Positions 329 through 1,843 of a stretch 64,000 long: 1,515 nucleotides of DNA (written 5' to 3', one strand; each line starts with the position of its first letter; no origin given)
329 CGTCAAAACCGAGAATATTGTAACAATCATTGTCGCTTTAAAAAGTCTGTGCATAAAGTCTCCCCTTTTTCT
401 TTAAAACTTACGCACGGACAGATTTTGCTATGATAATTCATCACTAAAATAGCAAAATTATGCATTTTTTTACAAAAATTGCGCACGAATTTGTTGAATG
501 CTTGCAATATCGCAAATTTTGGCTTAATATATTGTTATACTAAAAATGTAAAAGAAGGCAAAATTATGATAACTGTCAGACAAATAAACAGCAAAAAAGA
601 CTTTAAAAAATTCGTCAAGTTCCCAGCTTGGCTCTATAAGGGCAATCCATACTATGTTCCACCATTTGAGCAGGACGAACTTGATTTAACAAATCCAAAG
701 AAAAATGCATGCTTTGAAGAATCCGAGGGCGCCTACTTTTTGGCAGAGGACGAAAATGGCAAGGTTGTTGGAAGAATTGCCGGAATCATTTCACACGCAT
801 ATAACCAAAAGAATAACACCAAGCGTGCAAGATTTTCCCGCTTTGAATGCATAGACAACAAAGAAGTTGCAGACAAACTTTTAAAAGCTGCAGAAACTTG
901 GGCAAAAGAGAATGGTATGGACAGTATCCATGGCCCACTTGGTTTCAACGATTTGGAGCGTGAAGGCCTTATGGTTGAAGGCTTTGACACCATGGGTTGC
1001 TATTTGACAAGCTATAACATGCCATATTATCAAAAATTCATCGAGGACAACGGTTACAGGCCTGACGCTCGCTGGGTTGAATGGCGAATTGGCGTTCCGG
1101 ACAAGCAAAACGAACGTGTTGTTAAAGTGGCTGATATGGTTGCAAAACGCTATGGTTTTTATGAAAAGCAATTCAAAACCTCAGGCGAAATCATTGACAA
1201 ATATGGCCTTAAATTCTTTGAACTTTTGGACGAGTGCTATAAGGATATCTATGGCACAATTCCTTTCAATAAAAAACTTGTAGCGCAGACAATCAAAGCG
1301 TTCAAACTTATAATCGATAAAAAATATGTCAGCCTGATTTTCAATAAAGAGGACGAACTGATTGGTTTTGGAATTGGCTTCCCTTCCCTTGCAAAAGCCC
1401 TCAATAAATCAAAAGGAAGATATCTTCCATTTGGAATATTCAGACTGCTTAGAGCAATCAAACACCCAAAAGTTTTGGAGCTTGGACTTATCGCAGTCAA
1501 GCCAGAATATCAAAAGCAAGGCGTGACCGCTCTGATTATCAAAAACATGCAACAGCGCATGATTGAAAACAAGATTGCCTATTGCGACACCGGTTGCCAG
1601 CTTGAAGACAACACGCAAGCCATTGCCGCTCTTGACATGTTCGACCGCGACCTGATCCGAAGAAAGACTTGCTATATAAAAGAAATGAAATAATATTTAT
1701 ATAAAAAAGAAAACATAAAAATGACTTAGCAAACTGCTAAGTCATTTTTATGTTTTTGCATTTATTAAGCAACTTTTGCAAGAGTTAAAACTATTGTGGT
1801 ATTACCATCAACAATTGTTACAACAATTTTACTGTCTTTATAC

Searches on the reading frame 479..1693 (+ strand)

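Call 79: search_protein_families(library=pfam, proteins=[window:479-1693:+], max_evalue=0.00001)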
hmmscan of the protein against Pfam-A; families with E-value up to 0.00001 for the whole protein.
window:479-1693:+ (404 aa): 1 family
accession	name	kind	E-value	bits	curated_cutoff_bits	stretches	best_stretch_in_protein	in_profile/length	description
PF00583.31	Acetyltransf_1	-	5.7e-11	43.2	20.7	0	247-383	5-109/116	Acetyltransferase (GNAT) family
